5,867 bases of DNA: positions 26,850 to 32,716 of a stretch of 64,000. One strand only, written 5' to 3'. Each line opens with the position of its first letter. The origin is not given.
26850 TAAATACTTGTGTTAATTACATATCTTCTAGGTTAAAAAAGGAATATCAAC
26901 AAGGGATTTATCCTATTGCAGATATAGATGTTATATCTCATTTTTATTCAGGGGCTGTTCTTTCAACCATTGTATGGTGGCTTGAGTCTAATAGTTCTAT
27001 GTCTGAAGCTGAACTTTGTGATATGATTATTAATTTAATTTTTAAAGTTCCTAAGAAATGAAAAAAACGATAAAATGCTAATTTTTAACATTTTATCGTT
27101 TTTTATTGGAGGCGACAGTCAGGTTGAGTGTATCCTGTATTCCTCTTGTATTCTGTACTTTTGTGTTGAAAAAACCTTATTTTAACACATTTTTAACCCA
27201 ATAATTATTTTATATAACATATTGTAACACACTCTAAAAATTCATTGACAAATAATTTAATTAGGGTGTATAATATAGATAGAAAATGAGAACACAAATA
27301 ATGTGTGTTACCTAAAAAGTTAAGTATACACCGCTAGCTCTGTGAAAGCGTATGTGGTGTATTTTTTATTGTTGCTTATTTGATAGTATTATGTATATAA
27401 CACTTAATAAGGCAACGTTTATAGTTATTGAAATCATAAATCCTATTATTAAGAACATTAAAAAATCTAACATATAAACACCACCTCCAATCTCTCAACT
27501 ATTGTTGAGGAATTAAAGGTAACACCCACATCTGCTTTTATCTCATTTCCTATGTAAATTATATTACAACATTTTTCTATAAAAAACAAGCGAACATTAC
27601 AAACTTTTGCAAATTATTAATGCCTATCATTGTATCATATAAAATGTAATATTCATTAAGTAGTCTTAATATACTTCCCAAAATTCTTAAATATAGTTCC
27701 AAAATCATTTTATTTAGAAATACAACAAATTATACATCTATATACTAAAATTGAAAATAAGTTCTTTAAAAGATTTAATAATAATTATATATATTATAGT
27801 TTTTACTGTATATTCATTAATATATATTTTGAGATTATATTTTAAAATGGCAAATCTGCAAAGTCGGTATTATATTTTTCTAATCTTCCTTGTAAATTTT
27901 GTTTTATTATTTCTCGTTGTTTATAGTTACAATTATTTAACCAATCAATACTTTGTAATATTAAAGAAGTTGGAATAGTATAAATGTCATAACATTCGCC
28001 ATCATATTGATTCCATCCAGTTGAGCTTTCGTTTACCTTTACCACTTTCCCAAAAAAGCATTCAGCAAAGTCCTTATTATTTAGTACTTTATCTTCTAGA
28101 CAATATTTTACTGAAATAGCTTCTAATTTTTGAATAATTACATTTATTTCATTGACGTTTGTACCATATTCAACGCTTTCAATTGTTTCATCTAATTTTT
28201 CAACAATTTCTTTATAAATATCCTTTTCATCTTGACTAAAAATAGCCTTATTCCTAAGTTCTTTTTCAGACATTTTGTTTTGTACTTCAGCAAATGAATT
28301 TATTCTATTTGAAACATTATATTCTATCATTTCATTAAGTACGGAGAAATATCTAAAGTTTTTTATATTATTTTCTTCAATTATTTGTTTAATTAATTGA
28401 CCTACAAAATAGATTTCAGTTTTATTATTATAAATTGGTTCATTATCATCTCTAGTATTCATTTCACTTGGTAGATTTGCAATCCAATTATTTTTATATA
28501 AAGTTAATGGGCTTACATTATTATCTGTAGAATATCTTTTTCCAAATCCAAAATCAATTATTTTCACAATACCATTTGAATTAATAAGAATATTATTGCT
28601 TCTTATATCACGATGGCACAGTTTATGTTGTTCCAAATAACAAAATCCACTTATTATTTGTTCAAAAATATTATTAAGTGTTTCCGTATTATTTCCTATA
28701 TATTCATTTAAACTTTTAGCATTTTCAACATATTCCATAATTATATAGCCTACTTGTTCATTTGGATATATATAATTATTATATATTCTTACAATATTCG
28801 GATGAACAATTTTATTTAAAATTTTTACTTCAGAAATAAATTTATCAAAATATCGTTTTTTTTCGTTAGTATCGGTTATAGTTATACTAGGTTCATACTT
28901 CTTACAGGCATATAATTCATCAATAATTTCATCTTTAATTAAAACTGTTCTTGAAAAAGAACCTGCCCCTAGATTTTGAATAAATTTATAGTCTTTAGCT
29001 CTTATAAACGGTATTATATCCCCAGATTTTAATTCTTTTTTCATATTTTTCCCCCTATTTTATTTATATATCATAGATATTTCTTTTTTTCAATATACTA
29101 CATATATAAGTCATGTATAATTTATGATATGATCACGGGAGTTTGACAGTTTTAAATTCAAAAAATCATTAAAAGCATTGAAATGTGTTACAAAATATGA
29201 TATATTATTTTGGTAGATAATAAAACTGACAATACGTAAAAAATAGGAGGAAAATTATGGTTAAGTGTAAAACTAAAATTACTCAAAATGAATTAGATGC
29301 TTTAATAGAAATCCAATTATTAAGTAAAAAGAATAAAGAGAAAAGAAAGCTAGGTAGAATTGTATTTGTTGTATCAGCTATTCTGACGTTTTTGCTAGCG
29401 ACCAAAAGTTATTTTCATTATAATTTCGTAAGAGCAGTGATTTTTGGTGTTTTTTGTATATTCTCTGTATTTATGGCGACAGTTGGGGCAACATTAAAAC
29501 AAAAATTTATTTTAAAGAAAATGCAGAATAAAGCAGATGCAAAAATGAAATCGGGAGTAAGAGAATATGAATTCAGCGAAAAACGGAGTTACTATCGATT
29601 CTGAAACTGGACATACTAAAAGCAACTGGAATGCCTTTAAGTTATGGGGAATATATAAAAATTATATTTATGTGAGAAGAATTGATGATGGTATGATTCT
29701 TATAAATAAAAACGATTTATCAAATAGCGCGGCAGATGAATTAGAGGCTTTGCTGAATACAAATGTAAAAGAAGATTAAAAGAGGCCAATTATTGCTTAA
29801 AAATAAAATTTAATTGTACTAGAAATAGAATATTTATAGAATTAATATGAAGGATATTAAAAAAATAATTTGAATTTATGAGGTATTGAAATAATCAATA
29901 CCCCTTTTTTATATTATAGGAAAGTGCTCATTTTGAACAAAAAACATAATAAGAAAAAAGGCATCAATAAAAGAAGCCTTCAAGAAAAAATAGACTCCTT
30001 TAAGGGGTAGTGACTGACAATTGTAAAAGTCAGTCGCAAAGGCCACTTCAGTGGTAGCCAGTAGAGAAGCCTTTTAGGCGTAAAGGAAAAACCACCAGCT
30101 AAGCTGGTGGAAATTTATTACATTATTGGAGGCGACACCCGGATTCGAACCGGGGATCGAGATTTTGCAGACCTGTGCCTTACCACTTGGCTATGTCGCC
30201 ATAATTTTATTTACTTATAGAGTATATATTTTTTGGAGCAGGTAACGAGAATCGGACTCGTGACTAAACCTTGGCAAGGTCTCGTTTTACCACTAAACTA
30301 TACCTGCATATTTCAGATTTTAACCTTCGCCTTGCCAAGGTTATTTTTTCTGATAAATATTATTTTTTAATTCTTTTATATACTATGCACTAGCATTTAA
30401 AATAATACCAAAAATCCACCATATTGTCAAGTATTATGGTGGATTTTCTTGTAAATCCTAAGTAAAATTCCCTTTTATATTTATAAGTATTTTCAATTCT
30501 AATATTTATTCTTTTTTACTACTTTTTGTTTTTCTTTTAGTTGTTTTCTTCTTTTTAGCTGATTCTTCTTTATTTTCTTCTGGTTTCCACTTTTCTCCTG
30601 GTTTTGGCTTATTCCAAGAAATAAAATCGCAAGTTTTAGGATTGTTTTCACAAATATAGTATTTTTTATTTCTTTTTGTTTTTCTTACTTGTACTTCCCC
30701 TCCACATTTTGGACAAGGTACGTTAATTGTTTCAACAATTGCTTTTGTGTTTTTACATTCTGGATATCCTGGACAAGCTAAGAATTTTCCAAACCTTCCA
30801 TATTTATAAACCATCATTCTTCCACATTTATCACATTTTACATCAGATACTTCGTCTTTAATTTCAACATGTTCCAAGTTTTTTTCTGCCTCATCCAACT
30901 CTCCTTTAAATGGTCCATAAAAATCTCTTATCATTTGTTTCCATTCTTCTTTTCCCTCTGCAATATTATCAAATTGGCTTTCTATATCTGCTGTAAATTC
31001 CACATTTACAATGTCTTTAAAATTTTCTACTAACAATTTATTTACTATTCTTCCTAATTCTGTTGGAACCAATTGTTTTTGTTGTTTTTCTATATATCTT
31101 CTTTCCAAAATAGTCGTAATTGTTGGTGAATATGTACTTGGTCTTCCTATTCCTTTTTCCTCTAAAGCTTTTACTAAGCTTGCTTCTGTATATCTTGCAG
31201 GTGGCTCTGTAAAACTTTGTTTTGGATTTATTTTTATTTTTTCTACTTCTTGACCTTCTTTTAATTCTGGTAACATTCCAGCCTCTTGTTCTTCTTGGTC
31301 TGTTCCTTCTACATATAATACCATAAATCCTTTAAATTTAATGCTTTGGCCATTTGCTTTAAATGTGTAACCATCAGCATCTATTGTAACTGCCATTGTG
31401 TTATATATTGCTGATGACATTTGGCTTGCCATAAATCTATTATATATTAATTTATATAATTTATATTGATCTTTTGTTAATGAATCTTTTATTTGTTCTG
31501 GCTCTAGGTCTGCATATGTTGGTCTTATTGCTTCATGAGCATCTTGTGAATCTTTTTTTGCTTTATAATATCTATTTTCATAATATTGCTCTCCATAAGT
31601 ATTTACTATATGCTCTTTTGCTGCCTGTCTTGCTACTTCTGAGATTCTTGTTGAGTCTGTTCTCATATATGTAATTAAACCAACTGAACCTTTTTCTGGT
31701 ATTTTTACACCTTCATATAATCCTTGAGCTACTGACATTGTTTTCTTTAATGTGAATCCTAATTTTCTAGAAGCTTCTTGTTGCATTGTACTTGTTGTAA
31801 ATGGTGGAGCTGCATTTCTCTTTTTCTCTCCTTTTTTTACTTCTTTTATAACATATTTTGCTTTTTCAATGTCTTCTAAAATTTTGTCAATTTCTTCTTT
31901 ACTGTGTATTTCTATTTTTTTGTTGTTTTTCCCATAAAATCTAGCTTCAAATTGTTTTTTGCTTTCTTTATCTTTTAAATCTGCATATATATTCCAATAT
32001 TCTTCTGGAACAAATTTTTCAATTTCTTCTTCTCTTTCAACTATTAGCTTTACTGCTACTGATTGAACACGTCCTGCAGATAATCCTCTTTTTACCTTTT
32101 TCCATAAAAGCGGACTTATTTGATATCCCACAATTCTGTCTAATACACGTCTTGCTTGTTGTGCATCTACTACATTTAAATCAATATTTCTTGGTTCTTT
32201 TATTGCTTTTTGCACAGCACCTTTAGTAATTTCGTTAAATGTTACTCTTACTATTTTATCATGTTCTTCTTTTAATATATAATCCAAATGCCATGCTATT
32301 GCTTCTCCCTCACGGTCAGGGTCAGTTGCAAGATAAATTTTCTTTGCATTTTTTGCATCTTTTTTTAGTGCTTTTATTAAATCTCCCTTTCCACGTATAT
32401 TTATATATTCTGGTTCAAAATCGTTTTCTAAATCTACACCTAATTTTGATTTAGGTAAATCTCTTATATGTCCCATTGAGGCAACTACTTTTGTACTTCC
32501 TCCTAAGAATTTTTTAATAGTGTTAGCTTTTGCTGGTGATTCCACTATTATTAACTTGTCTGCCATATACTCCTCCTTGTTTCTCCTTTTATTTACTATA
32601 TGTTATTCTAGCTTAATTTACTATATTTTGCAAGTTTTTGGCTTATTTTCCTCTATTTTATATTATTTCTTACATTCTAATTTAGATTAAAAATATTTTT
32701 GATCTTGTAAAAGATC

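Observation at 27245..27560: Candidate type I toxin-antitoxin: 35-aa hydrophobic peptide convergent with a promoter-driven small RNA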

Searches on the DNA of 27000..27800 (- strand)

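Call 6: search_rna_families(source=window, start=27000, end=27800, threshold=evalue, max_evalue=10)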
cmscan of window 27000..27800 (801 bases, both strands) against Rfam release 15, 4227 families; matches with E-value up to 10: 8.
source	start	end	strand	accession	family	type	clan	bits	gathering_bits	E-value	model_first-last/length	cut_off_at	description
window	27045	27111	+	RF02054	STnc420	Gene; sRNA;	-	20.9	70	0.25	1-58/58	no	Salmonella enterica sRNA STnc420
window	27059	27138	-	RF02058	STnc400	Gene;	-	20.1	80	0.35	1-125/125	no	Gammaproteobacterial sRNA STnc400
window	27006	27120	+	RF02322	TtnuHACA15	Gene; snRNA; snoRNA; HACA-box;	-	18.4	100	2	1-117/117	no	Tetrahymena snoRNA TtnuHACA15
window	27062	27104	-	RF03940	MIR9563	Gene; miRNA;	-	18.1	90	1.7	1-127/127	no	MIR9563 microRNA precursor family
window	27241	27337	-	RF01576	DdR8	Gene; snRNA; snoRNA; CD-box;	-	17.4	80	2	1-88/88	no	D. discoideum snoRNA DdR8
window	27195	27268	+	RF00206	U54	Gene; snRNA; snoRNA; CD-box;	CL00008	17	40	4.3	1-81/81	no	Small nucleolar RNA U54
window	27513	27576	-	RF01666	rox2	Cis-reg;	-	16.8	55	8.6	1-71/71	no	Drosophila rox2 ncRNA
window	27062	27104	+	RF03940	MIR9563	Gene; miRNA;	-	16.3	90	5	1-127/127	no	MIR9563 microRNA precursor family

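Call 66: search_dna_similar(query=window:27240-27595:-, collection=phages, mode=distant, max_evalue=0.001, max_rows=10)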
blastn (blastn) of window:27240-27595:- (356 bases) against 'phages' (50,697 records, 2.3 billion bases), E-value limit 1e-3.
No match.

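Call 67: search_dna_similar(query=window:27240-27595:-, collection=plasmids, mode=distant, max_evalue=0.001, max_rows=10)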
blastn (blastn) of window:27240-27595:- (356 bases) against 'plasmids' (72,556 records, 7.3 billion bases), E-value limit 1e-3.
Records with a match: 3; places in all: 3; records where one place covers at least 80% of the query: 0.
Best place of each record, by identity: 90-95% 3.
By first word of the organism name: Candidatus 3.
By predicted mobility (MOB-suite, as given by PLSDB): non-mobilizable 3.
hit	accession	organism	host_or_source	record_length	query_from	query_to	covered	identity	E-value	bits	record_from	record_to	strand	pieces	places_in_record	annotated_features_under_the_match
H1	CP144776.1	Candidatus Stammera capleta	insect metagenome,tissue sample,midgut ...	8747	15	50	10%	91.7%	6e-4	53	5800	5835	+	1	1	record has no annotation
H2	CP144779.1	Candidatus Stammera capleta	insect metagenome,tissue sample,midgut ...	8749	15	50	10%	91.7%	6e-4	53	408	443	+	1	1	record has no annotation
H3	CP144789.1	Candidatus Stammera capleta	insect metagenome,tissue sample,midgut ...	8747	15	50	10%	91.7%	6e-4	53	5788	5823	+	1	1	record has no annotation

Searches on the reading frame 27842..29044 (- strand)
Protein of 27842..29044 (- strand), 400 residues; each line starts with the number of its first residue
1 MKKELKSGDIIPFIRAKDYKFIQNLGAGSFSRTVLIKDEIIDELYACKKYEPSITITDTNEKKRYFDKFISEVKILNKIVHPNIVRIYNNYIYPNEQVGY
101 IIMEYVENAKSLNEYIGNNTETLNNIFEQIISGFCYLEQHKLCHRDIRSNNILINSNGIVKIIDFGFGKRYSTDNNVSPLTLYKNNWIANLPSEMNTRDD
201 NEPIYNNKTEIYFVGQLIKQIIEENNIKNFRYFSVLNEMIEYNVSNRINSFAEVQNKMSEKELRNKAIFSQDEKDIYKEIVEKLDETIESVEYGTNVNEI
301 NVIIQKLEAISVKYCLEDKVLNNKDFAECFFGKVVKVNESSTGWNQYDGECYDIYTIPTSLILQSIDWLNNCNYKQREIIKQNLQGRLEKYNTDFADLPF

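Call 62: search_protein_families(library=pfam, proteins=[window:27842-29044:-], max_evalue=0.001)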
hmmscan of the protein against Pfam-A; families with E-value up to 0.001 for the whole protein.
window:27842-29044:- (400 aa): 4 families
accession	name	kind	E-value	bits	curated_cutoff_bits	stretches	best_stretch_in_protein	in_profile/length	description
PF00069.31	Pkinase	-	4.4e-29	102.1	31.7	1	19-189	1-165/263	Protein kinase domain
PF07714.23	PK_Tyr_Ser-Thr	-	2e-23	83.5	23.1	1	20-189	2-172/258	Protein tyrosine and serine/threonine kinase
PF12330.14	Haspin_kinase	-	5.6e-05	22.8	25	1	96-177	180-262/364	Haspin like kinase domain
PF03109.22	ABC1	-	0.00012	21.8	22.9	1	99-175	143-221/244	ABC1 atypical kinase-like domain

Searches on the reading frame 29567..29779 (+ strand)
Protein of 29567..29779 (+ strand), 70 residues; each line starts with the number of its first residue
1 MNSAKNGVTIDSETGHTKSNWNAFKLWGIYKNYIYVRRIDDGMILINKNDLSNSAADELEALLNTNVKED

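Call 62: search_protein_families(library=pfam, proteins=[window:29567-29779:+], max_evalue=0.001)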
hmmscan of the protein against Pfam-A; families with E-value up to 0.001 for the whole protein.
window:29567-29779:+ (70 aa): 1 family
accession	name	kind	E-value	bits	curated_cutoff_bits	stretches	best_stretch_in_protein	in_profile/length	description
PF14317.12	YcxB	-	5.9e-07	29.6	23.3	1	5-63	3-61/61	YcxB-like protein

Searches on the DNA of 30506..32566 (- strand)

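Call 87: search_with_rna_model(model_id=R1, sources=[L134, L135, L136, L137, L138, L139, L140, L141, L142, L143, L144, L145, L146, L147, L148, L149, L150, L151, L152, L153, L154, L155, L156, L157, L158, L159, L160, L161, L162, L163, L164, L165, L166, L167, L168, L169, L170, L171, L172, L173, L174, L175, L176, L177, L178, L179, L180, L181, L182, L183, L184, L185, L186, L187, L188, L189, L190, L191, L192, L193, L194, L195, L196, L197, L198, L199, L200, L201, L202, L203, L204, L205, L206, L207, L208, L209, L210, L211, L212, L213], max_evalue=0.001)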
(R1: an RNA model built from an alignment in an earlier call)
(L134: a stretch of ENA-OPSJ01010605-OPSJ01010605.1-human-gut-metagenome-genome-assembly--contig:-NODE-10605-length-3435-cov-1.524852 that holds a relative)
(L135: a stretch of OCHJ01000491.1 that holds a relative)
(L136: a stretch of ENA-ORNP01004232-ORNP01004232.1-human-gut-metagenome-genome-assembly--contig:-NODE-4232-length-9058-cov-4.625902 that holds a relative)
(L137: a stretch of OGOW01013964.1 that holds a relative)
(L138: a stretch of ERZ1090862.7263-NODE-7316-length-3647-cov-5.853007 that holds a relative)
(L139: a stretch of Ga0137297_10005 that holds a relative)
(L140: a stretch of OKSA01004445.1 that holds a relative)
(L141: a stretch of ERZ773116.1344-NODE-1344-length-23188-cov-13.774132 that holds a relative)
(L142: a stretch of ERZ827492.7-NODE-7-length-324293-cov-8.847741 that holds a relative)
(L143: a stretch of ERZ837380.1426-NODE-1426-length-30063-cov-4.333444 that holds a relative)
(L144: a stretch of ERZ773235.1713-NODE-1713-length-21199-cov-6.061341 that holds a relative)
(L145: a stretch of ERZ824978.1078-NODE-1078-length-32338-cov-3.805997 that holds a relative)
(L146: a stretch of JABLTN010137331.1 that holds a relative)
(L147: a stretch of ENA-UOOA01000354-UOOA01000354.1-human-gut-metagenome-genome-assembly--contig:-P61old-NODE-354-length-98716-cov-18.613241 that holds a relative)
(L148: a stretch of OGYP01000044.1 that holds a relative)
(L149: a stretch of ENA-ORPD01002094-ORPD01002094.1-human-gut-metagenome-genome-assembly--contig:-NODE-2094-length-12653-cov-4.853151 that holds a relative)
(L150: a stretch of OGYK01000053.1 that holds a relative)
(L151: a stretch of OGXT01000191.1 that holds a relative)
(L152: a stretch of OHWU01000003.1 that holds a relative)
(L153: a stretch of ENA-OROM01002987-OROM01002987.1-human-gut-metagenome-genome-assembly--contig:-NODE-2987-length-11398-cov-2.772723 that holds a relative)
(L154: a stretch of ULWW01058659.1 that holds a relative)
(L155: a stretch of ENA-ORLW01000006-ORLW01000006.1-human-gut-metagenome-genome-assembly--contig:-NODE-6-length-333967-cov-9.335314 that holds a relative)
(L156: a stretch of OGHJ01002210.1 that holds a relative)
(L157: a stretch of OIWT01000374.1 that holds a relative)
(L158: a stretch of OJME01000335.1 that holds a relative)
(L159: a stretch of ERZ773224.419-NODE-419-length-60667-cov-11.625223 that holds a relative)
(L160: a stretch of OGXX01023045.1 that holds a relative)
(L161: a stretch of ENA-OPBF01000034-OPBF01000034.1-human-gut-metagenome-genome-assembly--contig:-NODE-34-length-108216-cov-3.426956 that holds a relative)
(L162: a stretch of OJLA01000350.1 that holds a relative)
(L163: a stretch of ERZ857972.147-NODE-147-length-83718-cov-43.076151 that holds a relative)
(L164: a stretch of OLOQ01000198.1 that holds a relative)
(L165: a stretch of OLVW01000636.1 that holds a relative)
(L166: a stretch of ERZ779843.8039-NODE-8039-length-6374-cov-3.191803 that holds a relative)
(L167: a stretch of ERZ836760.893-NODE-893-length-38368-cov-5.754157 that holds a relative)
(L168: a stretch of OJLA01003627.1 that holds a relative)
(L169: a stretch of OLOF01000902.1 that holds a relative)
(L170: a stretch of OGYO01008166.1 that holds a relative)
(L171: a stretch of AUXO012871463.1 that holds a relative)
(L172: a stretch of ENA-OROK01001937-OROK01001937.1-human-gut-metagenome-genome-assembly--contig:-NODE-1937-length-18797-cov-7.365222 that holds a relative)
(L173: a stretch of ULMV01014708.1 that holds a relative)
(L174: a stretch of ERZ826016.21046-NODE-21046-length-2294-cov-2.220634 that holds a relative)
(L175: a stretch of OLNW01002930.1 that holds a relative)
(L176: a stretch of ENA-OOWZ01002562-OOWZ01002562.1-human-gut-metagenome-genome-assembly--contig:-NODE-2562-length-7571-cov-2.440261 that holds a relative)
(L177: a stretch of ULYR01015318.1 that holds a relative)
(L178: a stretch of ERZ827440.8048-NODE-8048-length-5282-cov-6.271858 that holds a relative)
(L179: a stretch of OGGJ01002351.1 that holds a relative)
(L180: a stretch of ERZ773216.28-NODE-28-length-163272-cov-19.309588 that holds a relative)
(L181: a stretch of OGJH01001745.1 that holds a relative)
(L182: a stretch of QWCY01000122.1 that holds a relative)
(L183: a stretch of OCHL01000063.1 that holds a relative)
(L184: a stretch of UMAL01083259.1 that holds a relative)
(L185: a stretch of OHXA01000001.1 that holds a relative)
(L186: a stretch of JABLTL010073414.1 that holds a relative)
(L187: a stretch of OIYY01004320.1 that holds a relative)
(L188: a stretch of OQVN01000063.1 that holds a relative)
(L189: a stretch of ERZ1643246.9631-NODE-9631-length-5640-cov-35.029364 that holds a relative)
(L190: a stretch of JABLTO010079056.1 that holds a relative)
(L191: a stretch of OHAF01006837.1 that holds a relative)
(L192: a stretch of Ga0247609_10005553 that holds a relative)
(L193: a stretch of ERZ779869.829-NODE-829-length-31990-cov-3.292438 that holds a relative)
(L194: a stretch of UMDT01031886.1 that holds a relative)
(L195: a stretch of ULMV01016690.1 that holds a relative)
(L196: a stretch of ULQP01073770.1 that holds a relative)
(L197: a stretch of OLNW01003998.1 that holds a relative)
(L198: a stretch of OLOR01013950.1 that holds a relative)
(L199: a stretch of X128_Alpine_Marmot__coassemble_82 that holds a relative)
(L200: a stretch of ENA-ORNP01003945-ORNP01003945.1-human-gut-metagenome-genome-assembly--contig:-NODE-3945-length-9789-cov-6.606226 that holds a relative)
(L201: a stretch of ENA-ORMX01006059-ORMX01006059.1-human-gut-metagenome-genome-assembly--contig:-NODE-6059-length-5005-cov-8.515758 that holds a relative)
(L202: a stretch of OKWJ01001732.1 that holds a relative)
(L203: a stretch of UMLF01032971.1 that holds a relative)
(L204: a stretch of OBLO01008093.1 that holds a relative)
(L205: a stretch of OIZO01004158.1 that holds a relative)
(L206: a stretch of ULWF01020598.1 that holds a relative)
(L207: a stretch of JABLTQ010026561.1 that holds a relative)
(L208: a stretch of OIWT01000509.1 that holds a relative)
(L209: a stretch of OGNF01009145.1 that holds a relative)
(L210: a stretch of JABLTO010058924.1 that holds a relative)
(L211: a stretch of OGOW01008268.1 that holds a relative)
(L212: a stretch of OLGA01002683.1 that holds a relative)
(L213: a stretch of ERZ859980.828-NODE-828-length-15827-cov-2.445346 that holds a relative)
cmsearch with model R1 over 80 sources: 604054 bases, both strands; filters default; matches with E-value up to 0.001: 1.
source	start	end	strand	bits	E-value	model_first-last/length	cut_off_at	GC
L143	6698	6794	-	36.8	0.00014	1-104/104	no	0.29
